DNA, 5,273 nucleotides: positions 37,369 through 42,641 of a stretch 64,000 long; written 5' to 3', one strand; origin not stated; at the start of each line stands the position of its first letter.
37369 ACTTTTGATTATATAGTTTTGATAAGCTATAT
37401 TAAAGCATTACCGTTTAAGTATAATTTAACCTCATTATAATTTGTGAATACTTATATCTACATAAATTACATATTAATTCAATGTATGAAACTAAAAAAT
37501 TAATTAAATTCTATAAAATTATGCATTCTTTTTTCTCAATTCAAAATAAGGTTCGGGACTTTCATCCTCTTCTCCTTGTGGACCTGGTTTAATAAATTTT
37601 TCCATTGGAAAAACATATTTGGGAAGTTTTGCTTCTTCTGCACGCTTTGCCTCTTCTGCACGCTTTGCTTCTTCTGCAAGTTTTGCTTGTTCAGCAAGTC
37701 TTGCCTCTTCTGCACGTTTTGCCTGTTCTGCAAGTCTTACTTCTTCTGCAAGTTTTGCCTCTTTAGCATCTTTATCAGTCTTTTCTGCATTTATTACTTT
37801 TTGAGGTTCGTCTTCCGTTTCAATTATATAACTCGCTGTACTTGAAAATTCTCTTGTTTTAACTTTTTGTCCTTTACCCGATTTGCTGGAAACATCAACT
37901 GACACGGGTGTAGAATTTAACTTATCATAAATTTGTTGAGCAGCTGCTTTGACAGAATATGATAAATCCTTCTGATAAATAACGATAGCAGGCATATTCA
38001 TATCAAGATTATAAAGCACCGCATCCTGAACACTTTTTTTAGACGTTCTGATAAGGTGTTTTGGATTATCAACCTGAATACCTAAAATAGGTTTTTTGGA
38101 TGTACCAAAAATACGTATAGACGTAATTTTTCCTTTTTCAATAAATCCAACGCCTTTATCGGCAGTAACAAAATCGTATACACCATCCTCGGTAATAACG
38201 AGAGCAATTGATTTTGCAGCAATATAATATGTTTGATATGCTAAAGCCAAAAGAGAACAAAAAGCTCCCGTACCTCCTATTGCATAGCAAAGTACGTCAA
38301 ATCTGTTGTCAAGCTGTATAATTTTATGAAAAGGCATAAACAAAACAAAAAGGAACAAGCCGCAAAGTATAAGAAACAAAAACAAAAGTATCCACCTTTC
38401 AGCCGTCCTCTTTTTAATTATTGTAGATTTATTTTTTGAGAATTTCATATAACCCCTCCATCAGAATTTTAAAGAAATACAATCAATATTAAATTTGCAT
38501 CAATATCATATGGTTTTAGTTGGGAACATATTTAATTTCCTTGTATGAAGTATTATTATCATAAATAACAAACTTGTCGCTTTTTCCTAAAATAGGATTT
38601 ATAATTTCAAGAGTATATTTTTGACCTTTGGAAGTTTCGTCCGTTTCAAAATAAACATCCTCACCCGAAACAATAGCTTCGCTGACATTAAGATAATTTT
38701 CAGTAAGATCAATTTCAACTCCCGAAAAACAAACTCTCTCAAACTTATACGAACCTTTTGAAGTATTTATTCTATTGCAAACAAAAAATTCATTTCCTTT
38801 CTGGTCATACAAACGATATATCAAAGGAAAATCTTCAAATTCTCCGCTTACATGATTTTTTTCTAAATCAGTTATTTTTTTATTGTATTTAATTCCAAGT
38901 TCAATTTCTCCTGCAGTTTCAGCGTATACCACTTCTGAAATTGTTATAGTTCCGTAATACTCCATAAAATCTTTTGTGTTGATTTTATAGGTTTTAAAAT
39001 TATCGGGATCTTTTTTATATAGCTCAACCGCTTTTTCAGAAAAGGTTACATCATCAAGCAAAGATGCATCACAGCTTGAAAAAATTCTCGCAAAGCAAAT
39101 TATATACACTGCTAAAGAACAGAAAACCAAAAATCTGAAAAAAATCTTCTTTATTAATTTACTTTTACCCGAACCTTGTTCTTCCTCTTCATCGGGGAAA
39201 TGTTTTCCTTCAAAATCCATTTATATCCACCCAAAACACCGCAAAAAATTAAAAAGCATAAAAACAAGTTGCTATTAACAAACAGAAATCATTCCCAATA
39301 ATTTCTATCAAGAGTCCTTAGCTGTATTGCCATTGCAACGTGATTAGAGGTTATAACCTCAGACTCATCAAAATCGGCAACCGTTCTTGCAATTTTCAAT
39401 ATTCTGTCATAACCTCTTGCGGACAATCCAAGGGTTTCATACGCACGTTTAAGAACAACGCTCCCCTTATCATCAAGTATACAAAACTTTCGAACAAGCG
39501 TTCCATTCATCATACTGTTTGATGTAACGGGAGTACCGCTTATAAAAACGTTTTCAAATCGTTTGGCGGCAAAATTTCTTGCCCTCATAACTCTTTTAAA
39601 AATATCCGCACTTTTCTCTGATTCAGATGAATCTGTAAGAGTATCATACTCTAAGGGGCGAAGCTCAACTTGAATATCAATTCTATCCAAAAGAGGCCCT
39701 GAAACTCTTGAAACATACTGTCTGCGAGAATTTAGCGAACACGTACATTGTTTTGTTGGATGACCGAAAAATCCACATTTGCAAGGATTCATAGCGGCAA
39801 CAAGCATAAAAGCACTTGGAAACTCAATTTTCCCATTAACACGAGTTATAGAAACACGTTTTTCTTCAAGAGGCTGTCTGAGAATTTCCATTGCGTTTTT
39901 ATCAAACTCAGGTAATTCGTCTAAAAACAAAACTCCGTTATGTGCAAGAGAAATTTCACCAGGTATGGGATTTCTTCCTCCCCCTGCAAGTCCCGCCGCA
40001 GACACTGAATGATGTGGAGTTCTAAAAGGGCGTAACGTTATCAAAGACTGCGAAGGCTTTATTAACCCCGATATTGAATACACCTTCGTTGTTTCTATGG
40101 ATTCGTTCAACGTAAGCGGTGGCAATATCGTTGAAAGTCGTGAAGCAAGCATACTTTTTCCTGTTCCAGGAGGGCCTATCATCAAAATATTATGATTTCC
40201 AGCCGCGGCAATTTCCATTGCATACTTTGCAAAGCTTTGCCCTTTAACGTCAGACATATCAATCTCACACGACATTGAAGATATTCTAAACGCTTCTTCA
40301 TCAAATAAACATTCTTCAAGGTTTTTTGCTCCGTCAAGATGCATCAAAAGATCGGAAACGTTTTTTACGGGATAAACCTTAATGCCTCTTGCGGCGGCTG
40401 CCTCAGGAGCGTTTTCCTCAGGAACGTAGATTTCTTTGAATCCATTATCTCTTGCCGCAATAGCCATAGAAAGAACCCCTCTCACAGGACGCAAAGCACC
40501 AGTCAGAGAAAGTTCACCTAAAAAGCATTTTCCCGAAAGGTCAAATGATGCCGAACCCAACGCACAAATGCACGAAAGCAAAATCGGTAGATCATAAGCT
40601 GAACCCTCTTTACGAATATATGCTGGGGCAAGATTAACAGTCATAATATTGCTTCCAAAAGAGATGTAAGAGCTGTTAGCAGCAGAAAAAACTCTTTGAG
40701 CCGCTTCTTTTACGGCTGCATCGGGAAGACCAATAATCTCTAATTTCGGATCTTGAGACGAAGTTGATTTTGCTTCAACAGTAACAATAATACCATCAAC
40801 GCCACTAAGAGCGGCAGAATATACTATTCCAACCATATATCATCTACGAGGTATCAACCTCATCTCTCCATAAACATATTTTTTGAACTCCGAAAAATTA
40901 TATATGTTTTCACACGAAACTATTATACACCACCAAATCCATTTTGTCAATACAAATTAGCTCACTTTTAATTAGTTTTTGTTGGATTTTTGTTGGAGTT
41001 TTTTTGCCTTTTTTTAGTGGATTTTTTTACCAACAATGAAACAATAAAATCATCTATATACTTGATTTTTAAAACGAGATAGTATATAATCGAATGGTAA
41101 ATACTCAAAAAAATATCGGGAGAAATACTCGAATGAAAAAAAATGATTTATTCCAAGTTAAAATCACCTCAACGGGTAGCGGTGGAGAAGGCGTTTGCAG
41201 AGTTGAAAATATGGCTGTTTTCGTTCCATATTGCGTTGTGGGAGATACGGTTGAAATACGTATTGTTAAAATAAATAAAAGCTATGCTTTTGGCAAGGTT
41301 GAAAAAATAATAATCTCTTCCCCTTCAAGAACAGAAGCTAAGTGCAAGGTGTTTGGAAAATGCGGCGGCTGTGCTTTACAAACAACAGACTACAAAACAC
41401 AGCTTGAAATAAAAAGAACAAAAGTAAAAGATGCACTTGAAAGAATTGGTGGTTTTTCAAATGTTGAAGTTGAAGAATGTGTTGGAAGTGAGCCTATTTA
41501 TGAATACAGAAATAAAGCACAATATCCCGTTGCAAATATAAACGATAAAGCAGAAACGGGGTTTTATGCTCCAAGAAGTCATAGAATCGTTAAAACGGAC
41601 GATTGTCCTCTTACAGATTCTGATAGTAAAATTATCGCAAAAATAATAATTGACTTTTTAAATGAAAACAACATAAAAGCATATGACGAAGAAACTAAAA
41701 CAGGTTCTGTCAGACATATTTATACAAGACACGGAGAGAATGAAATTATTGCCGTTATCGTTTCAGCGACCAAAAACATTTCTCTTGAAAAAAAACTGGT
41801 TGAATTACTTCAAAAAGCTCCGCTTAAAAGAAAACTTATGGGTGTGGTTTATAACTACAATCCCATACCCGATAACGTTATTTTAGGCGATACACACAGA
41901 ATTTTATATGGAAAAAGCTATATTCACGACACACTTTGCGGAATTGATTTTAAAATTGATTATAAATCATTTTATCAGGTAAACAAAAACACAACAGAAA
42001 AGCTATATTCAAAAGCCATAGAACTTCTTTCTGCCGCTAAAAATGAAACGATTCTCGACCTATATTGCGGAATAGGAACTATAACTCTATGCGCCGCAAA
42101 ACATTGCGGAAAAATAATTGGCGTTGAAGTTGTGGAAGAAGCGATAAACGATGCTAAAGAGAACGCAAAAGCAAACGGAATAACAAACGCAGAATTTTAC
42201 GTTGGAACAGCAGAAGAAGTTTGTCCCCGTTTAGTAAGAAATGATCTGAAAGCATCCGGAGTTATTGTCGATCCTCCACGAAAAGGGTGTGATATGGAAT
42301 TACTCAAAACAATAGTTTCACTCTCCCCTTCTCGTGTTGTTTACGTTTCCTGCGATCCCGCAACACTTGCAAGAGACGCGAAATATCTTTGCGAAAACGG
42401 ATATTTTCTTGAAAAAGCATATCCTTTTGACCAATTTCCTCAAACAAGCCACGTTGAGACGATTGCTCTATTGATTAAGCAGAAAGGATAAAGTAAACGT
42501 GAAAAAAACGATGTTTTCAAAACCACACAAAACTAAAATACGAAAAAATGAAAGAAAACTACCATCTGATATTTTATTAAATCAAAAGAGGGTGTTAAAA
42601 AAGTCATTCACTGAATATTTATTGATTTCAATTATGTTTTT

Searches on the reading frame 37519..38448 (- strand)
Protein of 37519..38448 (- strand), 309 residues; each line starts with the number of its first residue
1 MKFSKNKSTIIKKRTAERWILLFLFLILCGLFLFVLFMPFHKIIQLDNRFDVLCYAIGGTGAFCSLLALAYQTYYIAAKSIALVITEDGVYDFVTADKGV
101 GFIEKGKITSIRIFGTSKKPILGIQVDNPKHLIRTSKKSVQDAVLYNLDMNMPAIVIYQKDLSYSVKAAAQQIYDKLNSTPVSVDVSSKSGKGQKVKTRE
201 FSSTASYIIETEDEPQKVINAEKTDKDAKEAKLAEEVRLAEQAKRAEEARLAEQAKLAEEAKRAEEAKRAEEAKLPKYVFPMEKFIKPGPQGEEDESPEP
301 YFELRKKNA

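Call 32: search_protein_families(library=ncbifam, proteins=[window:37519-38448:-], max_evalue=0.00001)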
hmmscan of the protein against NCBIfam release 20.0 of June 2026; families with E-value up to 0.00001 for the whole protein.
window:37519-38448:- (309 aa): 1 family
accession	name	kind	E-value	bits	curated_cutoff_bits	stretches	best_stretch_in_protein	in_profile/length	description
NF041635.1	STM3941_fam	subfamily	1e-13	51.5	40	1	21-175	8-155/157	STM3941 family protein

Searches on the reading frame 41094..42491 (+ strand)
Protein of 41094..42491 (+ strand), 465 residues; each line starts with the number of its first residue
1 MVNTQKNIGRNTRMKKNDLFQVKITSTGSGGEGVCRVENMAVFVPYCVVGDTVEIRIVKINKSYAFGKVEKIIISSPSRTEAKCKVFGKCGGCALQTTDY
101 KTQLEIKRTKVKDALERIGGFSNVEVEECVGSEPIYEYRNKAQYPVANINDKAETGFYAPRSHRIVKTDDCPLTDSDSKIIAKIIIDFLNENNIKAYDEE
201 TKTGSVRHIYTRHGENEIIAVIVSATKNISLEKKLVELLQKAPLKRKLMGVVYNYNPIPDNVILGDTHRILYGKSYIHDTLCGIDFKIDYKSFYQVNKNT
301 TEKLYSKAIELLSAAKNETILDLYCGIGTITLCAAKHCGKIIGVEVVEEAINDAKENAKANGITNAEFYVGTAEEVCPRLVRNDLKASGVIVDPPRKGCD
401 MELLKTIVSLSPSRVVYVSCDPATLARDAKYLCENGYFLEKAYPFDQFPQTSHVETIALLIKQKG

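Call 33: search_protein_families(library=ncbifam, proteins=[window:41094-42491:+], max_evalue=0.00001)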
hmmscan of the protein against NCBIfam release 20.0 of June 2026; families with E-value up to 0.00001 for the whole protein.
window:41094-42491:+ (465 aa): 21 families
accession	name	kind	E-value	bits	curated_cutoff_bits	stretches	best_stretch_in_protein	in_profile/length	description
TIGR00479.1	rumA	equivalog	1.6e-127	425.9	183.55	1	30-455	4-432/432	23S rRNA (uracil(1939)-C(5))-methyltransferase RlmD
NF009639.0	PRK13168.1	equivalog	3.5e-85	286.5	458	1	11-461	8-444/446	23S rRNA (uracil(1939)-C(5))-methyltransferase RlmD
NF002910.0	PRK03522.2-3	equivalog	3.9e-57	194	558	1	84-462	3-382/383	23S rRNA (uracil(747)-C(5))-methyltransferase RlmC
NF002909.0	PRK03522.2-1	equivalog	4e-52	177.6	553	1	87-461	6-372/374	23S rRNA (uracil(747)-C(5))-methyltransferase RlmC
TIGR02085.1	meth_trns_rumB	equivalog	4.3e-42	144.4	429.5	1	87-462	5-374/374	23S rRNA (uracil(747)-C(5))-methyltransferase RlmC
TIGR02143.1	trmA_only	equivalog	1.1e-28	100.2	334.65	1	100-462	2-351/352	tRNA (uridine(54)-C5)-methyltransferase TrmA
NF002913.0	PRK03522.2-6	equivalog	7.2e-21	74.9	537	2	169-358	27-217/342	23S rRNA (uracil(747)-C(5))-methyltransferase RlmC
NF053605.1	PyTRAM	equivalog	6.8e-13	48.2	85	1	17-67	5-55/56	TRAM domain-containing RNA chaperone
NF011529.0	PRK14968.1-3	equivalog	7.6e-10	38.5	162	1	309-370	27-88/198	putative methyltransferase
TIGR03534.1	RF_mod_PrmC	equivalog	8.7e-10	38.5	199.1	1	281-395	55-165/253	peptide chain release factor N(5)-glutamine methyltransferase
NF008993.0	PRK12336.1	equivalog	9.5e-10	38.2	243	1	10-70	142-202/203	translation initiation factor IF-2 subunit beta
NF008823.0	PRK11873.1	subfamily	2.8e-09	36.9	263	1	315-376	76-140/272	arsenite methyltransferase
NF041536.1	ArsM_DUF2284_UU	exception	5.7e-08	31.5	575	1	315-375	75-138/459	arsenite methyltransferase/DUF2284 domain selenoprotein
TIGR02469.1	CbiT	equivalog_domain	6.2e-07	29.7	78.3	1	308-377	11-82/124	precorrin-6Y C5,15-methyltransferase (decarboxylating) subunit CbiT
TIGR01983.1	UbiG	equivalog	1.5e-06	27.7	102.95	1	303-378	45-111/228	bifunctional 2-polyprenyl-6-hydroxyphenol methylase/3-demethylubiquinol 3-O-methyltransferase UbiG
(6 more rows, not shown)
